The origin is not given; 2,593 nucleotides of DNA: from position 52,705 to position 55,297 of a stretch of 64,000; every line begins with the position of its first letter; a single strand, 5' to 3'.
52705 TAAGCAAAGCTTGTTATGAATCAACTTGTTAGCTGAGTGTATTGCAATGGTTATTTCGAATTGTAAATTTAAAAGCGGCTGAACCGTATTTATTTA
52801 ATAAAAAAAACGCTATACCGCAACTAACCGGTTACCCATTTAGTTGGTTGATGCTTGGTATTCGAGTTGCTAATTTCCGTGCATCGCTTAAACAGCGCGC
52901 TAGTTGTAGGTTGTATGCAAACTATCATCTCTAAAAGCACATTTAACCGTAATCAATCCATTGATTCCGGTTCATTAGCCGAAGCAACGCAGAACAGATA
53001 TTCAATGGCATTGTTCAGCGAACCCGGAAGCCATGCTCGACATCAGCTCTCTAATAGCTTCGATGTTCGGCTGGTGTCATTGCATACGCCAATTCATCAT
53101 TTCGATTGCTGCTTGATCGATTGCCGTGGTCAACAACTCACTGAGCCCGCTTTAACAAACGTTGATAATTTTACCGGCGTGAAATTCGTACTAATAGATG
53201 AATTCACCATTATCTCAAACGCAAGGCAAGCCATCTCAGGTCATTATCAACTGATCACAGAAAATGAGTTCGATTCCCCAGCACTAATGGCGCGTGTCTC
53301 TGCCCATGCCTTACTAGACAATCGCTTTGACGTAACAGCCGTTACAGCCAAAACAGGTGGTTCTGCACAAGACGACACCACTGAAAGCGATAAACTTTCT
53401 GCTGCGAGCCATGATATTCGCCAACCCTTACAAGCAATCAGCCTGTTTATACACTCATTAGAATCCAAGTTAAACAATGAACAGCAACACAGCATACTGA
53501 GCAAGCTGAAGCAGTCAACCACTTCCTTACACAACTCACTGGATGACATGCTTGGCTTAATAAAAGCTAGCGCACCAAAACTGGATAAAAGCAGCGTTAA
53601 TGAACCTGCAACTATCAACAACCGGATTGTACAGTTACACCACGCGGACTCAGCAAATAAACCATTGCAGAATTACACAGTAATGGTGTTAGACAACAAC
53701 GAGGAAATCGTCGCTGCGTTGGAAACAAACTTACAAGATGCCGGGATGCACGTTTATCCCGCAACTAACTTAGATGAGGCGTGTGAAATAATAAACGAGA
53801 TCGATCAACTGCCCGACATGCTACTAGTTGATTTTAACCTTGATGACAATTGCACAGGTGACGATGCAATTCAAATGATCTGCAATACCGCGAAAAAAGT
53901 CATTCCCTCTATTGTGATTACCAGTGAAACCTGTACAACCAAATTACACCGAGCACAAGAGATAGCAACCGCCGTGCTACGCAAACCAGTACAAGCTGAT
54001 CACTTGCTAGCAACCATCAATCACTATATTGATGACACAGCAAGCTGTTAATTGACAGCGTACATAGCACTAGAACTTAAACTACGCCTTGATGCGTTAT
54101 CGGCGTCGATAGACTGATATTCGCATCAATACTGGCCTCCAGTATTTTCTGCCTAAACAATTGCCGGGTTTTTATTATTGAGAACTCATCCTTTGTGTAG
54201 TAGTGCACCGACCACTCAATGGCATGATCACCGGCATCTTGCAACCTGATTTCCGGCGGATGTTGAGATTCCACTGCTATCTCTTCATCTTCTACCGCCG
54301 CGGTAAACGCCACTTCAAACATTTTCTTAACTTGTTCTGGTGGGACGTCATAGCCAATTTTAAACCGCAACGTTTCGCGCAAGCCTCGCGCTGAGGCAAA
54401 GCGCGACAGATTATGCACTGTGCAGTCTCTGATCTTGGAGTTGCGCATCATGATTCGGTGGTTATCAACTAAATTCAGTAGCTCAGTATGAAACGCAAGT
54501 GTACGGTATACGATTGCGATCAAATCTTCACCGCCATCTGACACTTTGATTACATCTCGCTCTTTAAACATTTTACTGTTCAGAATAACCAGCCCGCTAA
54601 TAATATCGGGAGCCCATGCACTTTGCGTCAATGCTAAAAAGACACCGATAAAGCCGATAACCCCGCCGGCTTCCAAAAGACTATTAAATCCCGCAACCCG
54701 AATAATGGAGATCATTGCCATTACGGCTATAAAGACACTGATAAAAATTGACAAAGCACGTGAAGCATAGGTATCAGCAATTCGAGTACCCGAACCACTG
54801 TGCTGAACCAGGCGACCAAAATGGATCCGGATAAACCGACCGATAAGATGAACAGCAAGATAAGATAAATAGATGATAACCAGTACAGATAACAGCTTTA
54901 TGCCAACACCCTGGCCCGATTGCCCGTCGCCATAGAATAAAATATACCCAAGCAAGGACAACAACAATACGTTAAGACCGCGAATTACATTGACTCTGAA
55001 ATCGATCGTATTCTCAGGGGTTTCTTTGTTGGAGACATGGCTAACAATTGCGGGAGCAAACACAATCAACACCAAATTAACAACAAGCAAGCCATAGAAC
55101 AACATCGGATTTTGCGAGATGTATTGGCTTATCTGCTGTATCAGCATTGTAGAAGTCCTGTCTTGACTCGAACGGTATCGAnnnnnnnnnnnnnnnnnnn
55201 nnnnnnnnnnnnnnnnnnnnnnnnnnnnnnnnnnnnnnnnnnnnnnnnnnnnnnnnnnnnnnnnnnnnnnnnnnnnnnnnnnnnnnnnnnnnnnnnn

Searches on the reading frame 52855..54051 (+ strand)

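Call 57: search_protein_families(library=pfam, proteins=[window:52855-54051:+], max_evalue=0.00001)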
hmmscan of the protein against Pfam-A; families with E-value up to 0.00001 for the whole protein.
window:52855-54051:+ (398 aa): 2 families
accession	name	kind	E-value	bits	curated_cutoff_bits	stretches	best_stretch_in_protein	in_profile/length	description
PF00072.30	Response_reg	-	5.9e-11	42.9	30.2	1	276-388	1-110/111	Response regulator receiver domain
PF00512.31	HisKA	-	2.9e-09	37.3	26.9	1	181-236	6-61/66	His Kinase A (phospho-acceptor) domain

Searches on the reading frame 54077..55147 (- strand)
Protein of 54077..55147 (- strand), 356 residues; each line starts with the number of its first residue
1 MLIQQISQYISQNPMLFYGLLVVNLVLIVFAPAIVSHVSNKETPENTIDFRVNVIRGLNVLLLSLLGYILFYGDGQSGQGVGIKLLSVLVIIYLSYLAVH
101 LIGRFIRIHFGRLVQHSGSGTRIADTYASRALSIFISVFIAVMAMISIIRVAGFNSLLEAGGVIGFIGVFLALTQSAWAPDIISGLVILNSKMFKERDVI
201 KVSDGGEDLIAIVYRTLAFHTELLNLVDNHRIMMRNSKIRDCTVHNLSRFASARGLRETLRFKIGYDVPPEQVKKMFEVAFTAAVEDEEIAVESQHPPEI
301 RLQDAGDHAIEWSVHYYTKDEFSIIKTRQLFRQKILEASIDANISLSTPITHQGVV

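Call 4: search_protein_families(library=pfam, proteins=[window:54077-55147:-], max_evalue=0.1)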
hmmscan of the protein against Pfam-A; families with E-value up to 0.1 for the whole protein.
window:54077-55147:- (356 aa): 2 families
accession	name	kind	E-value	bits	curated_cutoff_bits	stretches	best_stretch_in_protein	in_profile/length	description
PF00924.24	MS_channel_2nd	-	0.0011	19.4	20.2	1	181-249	5-68/68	Mechanosensitive ion channel, beta-domain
PF21082.3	MS_channel_3rd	-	0.082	13.8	21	0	259-345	2-87/88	Mechanosensitive ion channel MscS, C-terminal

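Call 5: search_protein_families(library=ncbifam, proteins=[window:54077-55147:-], max_evalue=0.1)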
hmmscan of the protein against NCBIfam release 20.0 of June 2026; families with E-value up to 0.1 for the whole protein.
window:54077-55147:- (356 aa): 1 family
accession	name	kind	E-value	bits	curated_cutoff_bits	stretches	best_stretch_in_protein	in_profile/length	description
NF047602.1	MscsSHelicob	equivalog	2.6e-10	40.2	400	1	82-341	10-244/260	small-conductance mechanosensitive channel MscS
